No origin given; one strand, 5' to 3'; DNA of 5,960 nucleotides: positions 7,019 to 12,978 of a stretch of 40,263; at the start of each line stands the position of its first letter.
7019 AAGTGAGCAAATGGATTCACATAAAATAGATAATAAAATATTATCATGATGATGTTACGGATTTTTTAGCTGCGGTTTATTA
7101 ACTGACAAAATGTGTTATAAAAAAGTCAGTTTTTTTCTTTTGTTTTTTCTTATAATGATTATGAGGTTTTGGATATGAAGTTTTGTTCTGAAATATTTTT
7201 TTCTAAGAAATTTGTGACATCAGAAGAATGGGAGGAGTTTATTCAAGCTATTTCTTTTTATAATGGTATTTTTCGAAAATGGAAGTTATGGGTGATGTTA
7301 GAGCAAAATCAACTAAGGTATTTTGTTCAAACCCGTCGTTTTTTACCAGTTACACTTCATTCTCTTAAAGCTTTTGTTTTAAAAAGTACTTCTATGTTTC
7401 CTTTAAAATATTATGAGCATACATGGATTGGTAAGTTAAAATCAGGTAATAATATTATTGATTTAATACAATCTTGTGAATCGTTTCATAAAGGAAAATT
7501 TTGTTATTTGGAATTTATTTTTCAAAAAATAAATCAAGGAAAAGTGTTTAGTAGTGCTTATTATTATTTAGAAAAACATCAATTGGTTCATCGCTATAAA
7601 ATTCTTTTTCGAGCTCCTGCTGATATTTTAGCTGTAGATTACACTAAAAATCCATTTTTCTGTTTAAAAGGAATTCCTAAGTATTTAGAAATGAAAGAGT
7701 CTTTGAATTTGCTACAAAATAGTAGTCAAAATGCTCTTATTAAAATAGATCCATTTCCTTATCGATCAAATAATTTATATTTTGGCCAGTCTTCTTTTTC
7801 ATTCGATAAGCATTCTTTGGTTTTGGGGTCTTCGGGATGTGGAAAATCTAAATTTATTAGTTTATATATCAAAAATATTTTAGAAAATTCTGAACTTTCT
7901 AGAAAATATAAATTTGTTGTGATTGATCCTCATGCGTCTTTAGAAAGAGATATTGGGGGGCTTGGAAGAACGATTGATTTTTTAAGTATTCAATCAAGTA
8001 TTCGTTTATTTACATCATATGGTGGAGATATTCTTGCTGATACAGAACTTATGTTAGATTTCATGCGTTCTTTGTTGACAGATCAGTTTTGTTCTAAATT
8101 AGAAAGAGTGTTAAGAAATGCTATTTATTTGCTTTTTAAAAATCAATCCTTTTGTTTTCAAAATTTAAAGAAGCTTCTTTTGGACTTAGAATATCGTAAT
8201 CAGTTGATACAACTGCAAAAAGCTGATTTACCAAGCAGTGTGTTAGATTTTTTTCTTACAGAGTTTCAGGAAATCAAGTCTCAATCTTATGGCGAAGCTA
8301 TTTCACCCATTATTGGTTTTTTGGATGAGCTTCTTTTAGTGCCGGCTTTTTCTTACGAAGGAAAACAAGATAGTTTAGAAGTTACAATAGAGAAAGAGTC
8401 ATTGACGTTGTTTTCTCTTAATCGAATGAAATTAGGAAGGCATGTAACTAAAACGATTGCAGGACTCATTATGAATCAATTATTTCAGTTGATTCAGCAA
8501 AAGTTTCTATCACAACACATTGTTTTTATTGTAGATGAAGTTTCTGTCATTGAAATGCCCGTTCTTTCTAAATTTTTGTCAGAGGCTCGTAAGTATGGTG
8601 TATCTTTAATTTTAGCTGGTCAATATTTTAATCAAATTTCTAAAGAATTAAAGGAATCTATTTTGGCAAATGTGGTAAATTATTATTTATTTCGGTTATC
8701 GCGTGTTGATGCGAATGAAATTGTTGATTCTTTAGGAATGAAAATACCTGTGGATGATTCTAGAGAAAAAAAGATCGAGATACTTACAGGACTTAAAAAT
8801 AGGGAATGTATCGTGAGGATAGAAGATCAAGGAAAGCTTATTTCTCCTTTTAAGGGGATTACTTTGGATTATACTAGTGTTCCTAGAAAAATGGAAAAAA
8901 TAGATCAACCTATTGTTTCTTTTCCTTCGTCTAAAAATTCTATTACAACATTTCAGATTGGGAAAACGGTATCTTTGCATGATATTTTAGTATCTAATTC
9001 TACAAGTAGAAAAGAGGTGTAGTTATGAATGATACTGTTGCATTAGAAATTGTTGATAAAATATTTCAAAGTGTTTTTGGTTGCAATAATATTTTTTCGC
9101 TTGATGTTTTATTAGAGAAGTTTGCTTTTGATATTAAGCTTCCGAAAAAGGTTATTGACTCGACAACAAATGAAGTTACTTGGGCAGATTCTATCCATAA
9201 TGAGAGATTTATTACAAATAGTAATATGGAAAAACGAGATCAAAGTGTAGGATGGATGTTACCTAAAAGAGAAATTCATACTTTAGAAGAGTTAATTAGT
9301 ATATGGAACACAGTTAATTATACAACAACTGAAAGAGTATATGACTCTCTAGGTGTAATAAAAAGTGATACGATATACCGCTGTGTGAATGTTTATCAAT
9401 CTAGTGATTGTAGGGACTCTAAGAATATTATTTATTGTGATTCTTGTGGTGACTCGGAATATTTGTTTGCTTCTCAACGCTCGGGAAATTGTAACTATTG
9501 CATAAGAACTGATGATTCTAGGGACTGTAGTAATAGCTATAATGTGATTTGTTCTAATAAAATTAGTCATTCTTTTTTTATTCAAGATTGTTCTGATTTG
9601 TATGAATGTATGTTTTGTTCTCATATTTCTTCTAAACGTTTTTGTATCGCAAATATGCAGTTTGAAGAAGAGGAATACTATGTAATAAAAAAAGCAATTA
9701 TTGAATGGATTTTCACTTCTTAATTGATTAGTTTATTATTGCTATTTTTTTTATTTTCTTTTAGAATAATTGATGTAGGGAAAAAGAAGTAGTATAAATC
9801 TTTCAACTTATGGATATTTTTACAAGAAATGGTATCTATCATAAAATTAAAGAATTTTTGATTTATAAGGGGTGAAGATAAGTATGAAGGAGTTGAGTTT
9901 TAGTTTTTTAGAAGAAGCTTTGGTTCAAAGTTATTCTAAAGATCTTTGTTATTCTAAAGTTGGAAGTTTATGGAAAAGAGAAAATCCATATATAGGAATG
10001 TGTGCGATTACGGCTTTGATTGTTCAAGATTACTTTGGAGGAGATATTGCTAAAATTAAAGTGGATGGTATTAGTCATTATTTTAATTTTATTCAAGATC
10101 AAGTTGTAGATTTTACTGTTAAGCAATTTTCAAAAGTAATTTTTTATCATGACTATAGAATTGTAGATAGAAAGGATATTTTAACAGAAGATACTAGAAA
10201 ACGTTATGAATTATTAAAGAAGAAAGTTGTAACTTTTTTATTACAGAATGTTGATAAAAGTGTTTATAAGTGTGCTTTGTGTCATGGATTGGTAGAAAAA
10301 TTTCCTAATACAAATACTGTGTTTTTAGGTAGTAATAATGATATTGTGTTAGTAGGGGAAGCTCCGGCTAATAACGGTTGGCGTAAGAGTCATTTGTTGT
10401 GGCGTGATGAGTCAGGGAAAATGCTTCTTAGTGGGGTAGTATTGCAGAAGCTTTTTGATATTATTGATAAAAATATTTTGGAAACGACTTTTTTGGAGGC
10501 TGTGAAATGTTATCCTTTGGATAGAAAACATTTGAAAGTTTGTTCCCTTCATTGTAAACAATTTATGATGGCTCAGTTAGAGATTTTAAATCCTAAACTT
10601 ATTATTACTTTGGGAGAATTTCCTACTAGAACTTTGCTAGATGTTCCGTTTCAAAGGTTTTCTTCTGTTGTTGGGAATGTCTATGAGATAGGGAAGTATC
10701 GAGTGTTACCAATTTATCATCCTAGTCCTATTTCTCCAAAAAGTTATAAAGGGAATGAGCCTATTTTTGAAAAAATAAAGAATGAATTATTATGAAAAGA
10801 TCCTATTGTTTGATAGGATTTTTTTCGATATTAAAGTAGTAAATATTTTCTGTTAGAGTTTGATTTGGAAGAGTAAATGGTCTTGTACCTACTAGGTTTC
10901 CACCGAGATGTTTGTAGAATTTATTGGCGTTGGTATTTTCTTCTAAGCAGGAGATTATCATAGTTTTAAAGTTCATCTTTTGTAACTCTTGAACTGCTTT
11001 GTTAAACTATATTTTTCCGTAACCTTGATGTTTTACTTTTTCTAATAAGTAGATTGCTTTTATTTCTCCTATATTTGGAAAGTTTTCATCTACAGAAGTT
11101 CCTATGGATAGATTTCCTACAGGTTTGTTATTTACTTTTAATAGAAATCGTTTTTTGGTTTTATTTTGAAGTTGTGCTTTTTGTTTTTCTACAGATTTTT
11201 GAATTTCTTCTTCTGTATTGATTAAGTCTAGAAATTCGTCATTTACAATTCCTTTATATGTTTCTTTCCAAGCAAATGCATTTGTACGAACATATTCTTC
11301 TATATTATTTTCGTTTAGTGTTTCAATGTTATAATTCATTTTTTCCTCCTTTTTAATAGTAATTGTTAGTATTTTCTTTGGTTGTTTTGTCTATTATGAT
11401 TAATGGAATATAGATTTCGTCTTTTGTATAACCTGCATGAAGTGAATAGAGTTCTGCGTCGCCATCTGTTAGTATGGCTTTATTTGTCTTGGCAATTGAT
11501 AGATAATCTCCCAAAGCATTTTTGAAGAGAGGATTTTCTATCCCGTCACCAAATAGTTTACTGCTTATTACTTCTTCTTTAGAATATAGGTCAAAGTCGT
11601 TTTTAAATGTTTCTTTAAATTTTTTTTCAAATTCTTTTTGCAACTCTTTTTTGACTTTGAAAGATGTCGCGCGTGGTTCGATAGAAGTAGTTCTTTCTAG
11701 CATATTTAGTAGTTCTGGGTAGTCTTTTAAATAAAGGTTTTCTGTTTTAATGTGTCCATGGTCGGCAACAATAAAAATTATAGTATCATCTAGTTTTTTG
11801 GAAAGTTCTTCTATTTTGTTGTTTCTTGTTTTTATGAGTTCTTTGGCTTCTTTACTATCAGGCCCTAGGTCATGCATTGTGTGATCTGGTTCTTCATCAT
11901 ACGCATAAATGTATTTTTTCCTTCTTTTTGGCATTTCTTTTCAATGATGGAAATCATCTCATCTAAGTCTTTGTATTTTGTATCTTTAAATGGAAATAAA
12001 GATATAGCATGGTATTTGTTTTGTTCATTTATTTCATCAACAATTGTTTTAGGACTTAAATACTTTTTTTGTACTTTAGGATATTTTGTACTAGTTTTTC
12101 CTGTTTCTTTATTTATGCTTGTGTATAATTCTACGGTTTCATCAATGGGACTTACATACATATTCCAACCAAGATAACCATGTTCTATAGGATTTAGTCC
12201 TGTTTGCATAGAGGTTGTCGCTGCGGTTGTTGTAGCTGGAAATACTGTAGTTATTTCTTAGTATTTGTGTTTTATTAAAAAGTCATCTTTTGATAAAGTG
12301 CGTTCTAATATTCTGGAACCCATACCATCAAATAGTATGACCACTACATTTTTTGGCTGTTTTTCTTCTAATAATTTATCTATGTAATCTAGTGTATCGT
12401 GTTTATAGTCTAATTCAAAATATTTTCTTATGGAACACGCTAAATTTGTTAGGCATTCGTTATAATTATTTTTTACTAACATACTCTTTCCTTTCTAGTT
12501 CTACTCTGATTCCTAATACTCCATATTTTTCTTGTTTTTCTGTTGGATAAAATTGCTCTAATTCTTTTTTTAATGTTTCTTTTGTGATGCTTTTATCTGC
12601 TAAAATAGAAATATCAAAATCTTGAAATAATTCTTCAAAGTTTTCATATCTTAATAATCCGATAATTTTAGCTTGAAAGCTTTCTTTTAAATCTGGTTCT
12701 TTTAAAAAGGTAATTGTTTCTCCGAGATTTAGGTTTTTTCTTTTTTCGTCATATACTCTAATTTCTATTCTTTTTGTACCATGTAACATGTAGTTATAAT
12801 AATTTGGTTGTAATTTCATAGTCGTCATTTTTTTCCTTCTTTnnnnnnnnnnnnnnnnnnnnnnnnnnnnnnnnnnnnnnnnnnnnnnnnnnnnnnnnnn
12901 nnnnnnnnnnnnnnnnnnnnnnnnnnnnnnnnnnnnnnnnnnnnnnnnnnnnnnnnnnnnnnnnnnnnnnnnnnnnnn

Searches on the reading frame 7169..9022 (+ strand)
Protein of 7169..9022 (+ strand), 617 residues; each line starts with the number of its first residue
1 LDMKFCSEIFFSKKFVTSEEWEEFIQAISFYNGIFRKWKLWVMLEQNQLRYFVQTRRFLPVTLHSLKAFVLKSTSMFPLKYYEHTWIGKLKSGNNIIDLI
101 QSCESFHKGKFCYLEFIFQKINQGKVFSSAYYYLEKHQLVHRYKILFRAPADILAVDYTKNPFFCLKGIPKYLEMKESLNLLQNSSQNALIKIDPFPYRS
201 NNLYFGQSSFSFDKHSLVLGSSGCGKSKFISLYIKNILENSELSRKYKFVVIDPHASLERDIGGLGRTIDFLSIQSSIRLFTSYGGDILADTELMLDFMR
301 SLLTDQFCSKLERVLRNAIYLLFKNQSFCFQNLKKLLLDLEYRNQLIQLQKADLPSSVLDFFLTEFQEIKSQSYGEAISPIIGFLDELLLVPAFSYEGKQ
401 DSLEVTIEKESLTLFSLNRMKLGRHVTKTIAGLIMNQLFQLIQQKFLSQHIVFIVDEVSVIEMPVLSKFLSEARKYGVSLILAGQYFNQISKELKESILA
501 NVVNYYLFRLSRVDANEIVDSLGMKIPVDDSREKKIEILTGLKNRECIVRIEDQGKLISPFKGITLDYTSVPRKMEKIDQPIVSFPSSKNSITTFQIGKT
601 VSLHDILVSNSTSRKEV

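Call 49: search_protein_families(library=pfam, proteins=[window:7169-9022:+], max_evalue=0.01)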
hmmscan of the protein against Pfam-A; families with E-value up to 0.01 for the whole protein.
window:7169-9022:+ (617 aa): 7 families
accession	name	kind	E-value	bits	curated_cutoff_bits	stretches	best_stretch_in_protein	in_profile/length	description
PF01935.23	DUF87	-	3.1e-06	27.9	23.2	1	213-255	23-61/220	Helicase HerA, central domain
PF10412.15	TrwB_AAD_bind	-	8.1e-06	25.4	20.5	1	419-523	216-324/387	Type IV secretion-system coupling protein DNA-binding domain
PF12696.13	TraG-D_C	-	8.8e-06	26.1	22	1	451-524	2-81/126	TraM recognition site of TraD and TraG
PF13245.12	AAA_19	-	0.00015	22.4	25.1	0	427-484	65-124/134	AAA domain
PF13401.12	AAA_22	-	0.00017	22.3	27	0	436-486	69-124/130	AAA domain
PF02534.20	T4SS-DNA_transf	-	0.00023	20.6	20.1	0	427-501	275-359/468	Type IV secretory system Conjugative DNA transfer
PF05707.18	Zot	-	0.0012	18.8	20.3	0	462-498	103-139/197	Zonular occludens toxin (Zot)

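Call 84: search_protein_families(library=padloc, proteins=[window:7169-9022:+], max_evalue=0.001)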
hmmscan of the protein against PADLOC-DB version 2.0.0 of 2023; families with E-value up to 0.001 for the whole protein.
window:7169-9022:+ (617 aa): 7 families
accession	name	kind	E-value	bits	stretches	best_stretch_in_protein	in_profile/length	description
PDLC04140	mad8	-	7.2e-15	53.3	1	213-520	27-264/314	mads_8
PDLC04105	HerA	-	1.1e-09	35.4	1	212-256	165-205/576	-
PDLC02188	HerA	-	3.7e-06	24.1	0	471-549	460-529/578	-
PDLC04103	HerA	-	1e-05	22.1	0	212-254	171-208/579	-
PDLC04102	HerA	-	2.2e-05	21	0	212-253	174-217/654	-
PDLC02185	HerA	-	2.5e-05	21.2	0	213-245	164-195/585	-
PDLC04100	HerA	-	6.8e-05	19.7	0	213-238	163-188/580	-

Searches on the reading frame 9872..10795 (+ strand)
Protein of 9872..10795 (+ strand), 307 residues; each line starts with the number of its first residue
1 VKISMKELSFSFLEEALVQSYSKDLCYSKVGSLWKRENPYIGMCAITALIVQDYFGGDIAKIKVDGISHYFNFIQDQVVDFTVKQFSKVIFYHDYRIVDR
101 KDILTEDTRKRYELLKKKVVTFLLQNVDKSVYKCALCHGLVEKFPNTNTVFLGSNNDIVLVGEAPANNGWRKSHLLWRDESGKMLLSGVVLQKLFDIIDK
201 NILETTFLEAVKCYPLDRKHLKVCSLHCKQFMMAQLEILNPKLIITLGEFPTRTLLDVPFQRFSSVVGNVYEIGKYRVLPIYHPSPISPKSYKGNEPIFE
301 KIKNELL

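Call 49: search_protein_families(library=pfam, proteins=[window:9872-10795:+], max_evalue=0.01)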
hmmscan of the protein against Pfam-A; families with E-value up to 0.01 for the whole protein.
window:9872-10795:+ (307 aa): 2 families
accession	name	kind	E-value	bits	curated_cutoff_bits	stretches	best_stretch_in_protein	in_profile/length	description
PF24585.1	YunG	-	1.1e-31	109.9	27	1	13-121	5-113/116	YunG protein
PF03167.25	UDG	-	3.6e-13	50.2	24.3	1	155-306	7-140/141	Uracil DNA glycosylase superfamily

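Call 84: search_protein_families(library=padloc, proteins=[window:9872-10795:+], max_evalue=0.001)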
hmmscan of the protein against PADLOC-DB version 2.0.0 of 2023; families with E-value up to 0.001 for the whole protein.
window:9872-10795:+ (307 aa): 0 families

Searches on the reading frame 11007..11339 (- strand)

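Call 49: search_protein_families(library=pfam, proteins=[window:11007-11339:-], max_evalue=0.01)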
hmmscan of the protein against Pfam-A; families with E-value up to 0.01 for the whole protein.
window:11007-11339:- (110 aa): 1 family
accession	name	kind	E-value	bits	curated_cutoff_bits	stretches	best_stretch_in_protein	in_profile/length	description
PF00583.31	Acetyltransf_1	-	0.0019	18.9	20.7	1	36-109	4-78/116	Acetyltransferase (GNAT) family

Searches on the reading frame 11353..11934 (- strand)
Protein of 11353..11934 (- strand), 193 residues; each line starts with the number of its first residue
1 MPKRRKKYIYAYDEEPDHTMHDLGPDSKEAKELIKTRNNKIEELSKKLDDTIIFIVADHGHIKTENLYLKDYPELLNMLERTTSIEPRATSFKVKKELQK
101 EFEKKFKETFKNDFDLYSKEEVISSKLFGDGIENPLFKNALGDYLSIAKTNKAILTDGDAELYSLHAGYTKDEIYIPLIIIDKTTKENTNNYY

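Call 49: search_protein_families(library=pfam, proteins=[window:11353-11934:-], max_evalue=0.01)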
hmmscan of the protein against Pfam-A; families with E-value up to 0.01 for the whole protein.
window:11353-11934:- (193 aa): 2 families
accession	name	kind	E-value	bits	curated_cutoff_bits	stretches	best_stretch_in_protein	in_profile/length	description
PF01663.27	Phosphodiest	-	1.4e-10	41.7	23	1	5-128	159-303/342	Type I phosphodiesterase / nucleotide pyrophosphatase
PF21843.2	DUF6902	-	0.007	15.8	27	1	35-106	6-76/351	Domain of unknown function (DUF6902)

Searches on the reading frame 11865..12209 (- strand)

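Call 49: search_protein_families(library=pfam, proteins=[window:11865-12209:-], max_evalue=0.01)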
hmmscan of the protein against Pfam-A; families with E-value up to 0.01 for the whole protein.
window:11865-12209:- (114 aa): 1 family
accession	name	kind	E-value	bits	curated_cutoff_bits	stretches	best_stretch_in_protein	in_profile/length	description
PF22545.2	2CompARG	-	0.0021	18.6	27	1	28-102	77-153/170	2-Component system ADP-ribose glycohydrolase domain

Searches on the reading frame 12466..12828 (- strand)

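Call 3: search_protein_families(library=pfam, proteins=[window:12466-12828:-], max_evalue=0.01)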
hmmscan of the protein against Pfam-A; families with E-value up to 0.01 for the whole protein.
window:12466-12828:- (120 aa): 1 family
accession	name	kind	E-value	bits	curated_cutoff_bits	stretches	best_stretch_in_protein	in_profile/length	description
PF04266.20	ASCH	-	1.8e-09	38.6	21.2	1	4-111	1-101/103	ASCH domain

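Call 4: search_protein_families(library=ncbifam, proteins=[window:12466-12828:-], max_evalue=0.01)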
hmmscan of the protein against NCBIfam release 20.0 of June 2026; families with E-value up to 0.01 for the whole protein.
window:12466-12828:- (120 aa): 0 families

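Call 6: search_protein_families(library=padloc, proteins=[window:12466-12828:-], max_evalue=0.01)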
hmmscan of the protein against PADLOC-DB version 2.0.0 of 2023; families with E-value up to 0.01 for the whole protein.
window:12466-12828:- (120 aa): 1 family
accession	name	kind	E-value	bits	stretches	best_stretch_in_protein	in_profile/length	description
PDLC05076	PDC-S70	-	0.00078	17.6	1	25-93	19-85/94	-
